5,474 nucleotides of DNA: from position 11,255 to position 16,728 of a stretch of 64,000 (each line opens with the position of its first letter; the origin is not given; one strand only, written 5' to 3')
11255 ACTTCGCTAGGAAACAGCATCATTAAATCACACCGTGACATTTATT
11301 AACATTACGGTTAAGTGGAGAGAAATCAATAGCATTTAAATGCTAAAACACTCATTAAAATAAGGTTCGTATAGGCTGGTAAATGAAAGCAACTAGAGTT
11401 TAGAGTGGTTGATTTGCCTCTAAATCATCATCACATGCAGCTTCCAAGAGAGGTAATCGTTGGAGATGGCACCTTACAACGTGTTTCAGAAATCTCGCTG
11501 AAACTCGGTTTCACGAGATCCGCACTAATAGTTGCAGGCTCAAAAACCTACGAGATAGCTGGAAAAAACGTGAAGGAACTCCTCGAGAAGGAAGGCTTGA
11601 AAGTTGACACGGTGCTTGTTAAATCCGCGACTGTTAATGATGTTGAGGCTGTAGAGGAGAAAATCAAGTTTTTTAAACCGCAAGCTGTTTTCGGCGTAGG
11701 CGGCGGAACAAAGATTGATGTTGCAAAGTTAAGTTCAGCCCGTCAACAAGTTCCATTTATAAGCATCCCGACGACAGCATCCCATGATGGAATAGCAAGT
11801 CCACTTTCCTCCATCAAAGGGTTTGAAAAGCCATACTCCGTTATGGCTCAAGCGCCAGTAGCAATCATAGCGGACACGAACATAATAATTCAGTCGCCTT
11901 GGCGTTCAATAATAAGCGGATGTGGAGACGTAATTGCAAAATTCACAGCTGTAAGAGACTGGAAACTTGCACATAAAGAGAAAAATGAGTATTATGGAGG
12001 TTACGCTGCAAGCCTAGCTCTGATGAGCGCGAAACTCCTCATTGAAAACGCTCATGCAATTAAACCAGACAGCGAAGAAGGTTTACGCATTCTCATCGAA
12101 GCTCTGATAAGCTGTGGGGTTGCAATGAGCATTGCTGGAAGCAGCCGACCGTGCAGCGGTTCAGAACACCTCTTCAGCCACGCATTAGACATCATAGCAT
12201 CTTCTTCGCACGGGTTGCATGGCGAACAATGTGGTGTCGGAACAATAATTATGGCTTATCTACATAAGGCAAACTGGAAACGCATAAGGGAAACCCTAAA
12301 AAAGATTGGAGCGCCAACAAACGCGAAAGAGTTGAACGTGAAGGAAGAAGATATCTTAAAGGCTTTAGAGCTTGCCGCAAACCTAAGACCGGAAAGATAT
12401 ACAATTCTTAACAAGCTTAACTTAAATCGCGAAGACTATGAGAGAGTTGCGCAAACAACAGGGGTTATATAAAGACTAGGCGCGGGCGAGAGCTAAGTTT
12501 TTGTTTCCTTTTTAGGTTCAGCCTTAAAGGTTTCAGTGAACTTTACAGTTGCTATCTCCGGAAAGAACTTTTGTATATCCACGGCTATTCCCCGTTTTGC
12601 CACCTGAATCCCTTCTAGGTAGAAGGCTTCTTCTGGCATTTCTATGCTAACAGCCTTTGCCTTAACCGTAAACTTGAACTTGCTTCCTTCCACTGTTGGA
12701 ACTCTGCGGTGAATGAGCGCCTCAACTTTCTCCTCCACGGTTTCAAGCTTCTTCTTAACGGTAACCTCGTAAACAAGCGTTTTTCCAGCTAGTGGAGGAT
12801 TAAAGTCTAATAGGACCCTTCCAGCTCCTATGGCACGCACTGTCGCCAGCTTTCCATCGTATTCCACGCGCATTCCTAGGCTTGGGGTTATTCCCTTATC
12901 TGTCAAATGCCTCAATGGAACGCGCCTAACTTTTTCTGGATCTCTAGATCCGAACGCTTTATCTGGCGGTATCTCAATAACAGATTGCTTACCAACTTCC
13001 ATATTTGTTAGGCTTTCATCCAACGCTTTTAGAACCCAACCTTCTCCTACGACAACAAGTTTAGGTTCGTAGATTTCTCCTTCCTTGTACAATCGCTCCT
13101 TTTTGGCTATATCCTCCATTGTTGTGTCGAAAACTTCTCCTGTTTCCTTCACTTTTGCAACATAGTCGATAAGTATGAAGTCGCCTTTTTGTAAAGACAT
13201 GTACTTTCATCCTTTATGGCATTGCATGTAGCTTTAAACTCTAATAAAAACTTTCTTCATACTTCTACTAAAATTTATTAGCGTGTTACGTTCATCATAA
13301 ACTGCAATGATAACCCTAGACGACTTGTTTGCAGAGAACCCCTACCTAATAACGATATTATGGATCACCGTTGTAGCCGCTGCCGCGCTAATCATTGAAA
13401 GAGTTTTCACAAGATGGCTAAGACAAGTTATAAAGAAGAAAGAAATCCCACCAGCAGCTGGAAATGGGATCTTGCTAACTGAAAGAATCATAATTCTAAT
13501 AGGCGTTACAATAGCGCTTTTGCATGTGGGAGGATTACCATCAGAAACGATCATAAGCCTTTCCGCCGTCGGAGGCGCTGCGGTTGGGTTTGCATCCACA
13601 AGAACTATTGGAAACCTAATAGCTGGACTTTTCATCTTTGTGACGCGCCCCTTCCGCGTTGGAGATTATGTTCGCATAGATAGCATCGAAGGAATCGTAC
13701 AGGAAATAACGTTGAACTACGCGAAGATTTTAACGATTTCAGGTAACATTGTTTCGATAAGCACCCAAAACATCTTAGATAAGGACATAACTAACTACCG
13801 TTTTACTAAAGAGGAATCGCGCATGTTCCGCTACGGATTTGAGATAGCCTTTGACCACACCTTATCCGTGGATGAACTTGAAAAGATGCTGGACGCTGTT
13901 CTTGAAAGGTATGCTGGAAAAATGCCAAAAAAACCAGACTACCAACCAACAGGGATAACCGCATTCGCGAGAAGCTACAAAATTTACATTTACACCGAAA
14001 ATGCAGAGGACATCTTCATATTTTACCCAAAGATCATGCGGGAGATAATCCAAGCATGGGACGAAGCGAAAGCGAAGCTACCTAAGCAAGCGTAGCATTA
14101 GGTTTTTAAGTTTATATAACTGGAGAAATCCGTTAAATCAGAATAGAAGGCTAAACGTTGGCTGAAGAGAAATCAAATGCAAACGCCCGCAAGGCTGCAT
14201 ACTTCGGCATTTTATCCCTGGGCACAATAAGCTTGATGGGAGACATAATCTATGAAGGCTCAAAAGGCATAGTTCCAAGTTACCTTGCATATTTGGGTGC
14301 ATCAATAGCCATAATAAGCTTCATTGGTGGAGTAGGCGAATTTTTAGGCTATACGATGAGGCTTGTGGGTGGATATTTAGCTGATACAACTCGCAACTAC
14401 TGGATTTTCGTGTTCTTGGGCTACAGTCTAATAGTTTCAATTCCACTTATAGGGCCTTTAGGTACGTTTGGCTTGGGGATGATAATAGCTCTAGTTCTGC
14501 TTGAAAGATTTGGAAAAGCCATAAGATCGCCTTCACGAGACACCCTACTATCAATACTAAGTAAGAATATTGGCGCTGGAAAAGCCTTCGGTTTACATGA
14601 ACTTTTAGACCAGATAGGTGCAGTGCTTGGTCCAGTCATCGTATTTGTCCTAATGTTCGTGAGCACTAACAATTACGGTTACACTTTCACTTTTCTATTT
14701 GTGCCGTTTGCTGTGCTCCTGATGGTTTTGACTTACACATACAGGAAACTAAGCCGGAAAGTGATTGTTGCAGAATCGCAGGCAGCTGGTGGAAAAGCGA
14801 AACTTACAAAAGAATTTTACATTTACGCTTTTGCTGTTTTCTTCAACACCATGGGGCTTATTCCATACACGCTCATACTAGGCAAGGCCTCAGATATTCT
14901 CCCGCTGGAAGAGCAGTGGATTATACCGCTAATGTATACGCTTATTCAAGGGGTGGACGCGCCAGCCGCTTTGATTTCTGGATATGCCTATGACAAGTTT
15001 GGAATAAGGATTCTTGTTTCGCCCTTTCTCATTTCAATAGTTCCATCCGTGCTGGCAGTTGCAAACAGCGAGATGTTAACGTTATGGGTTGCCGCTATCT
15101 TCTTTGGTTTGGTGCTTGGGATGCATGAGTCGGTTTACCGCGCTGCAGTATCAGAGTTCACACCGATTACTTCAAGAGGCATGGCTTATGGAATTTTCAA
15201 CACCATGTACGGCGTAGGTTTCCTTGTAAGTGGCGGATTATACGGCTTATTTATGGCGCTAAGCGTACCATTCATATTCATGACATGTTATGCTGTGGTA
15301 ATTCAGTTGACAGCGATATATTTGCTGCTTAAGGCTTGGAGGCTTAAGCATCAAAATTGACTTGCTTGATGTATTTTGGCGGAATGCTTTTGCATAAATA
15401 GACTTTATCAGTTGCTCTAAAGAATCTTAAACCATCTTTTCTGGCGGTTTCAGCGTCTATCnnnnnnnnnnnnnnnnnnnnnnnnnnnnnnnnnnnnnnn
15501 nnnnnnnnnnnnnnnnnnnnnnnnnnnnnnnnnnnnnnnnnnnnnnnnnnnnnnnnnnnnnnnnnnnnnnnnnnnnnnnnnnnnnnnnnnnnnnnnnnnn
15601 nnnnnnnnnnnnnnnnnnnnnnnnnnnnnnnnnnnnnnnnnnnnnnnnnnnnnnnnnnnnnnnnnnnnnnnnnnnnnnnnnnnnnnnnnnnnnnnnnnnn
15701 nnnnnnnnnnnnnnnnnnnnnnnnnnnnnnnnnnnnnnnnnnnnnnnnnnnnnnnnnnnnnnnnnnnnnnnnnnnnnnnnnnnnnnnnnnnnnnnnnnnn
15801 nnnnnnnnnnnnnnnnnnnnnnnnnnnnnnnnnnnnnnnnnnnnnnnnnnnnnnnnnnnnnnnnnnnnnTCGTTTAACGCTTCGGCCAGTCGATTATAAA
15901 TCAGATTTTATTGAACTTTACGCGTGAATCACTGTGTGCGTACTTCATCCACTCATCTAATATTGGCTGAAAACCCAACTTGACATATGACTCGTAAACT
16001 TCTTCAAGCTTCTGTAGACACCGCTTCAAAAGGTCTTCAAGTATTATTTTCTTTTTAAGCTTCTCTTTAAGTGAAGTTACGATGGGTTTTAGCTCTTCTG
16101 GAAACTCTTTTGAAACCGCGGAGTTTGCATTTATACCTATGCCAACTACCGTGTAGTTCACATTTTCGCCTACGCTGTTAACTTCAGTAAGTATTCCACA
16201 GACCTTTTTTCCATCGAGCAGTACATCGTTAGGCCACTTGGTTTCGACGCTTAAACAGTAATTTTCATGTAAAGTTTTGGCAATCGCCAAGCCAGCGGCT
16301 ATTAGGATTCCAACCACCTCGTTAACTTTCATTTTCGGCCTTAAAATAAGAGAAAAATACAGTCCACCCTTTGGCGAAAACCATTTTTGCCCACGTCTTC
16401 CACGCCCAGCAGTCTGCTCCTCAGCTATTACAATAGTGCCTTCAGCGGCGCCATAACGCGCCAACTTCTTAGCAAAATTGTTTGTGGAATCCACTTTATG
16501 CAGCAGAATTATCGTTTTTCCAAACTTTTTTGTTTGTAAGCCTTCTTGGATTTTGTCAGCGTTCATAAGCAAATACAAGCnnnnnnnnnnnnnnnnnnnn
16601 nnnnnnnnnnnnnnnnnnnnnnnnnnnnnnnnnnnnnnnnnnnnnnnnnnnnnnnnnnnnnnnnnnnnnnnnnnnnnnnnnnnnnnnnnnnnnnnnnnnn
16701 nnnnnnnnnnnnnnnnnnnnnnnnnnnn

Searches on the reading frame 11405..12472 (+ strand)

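Call 61: search_protein_families(library=pfam, proteins=[window:11405-12472:+], max_evalue=0.00001)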
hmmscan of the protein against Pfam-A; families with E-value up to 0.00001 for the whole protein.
window:11405-12472:+ (355 aa): 2 families
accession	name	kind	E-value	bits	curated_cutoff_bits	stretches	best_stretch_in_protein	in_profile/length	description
PF13685.12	Fe-ADH_2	-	4.8e-38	130.9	28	1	19-165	2-149/149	Iron-containing alcohol dehydrogenase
PF00465.25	Fe-ADH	-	5.7e-16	59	31.3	1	14-156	1-166/168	Iron-containing alcohol dehydrogenase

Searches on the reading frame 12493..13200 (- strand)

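Call 62: search_protein_families(library=pfam, proteins=[window:12493-13200:-], max_evalue=0.00001)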
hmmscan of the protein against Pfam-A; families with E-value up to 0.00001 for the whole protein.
window:12493-13200:- (235 aa): 3 families
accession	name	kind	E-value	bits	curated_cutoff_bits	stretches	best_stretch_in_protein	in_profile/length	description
PF18046.7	FKBP26_C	-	2e-14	54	27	1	156-226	2-72/72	FKBP26_C-terminal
PF00254.34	FKBP_C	-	2.9e-12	47.2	21.1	1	3-90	5-78/94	FKBP-type peptidyl-prolyl cis-trans isomerase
PF22199.2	FKBP26_IF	-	3.1e-09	37.1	27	1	94-137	3-46/46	FKBP26, IF domain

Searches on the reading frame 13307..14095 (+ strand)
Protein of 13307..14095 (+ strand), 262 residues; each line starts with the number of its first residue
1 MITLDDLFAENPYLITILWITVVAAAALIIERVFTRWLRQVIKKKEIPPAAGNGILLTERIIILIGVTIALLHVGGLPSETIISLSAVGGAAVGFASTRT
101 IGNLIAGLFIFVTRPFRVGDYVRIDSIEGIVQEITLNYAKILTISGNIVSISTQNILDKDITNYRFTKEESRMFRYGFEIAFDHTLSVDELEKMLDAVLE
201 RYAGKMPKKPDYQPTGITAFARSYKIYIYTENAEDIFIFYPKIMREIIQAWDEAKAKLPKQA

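Call 62: search_protein_families(library=pfam, proteins=[window:13307-14095:+], max_evalue=0.00001)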
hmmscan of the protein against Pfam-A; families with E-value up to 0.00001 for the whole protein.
window:13307-14095:+ (262 aa): 1 family
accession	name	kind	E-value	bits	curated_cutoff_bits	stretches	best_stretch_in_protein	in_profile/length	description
PF00924.24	MS_channel_2nd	-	9e-16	58.2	20.2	1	100-165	2-67/68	Mechanosensitive ion channel, beta-domain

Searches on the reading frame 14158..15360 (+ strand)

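Call 62: search_protein_families(library=pfam, proteins=[window:14158-15360:+], max_evalue=0.00001)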
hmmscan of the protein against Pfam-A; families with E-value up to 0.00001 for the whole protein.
window:14158-15360:+ (400 aa): 1 family
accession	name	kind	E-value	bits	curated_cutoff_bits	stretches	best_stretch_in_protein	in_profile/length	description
PF07690.21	MFS_1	-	1.1e-22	80.9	33.4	2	37-356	17-344/347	Major Facilitator Superfamily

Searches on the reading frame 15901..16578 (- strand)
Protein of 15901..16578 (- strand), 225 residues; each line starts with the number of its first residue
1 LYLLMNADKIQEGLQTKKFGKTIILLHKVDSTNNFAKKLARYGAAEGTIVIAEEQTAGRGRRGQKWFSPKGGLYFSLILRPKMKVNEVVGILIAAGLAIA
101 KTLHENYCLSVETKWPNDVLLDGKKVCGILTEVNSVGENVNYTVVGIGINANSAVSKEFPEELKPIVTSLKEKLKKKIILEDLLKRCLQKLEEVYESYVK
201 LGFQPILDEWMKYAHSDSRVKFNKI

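Call 62: search_protein_families(library=pfam, proteins=[window:15901-16578:-], max_evalue=0.00001)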
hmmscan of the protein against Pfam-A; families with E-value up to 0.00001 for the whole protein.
window:15901-16578:- (225 aa): 1 family
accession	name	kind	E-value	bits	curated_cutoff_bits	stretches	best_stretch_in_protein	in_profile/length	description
PF03099.24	BPL_LplA_LipB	-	1.9e-24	86.5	21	1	29-150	5-133/133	Biotin/lipoate A/B protein ligase family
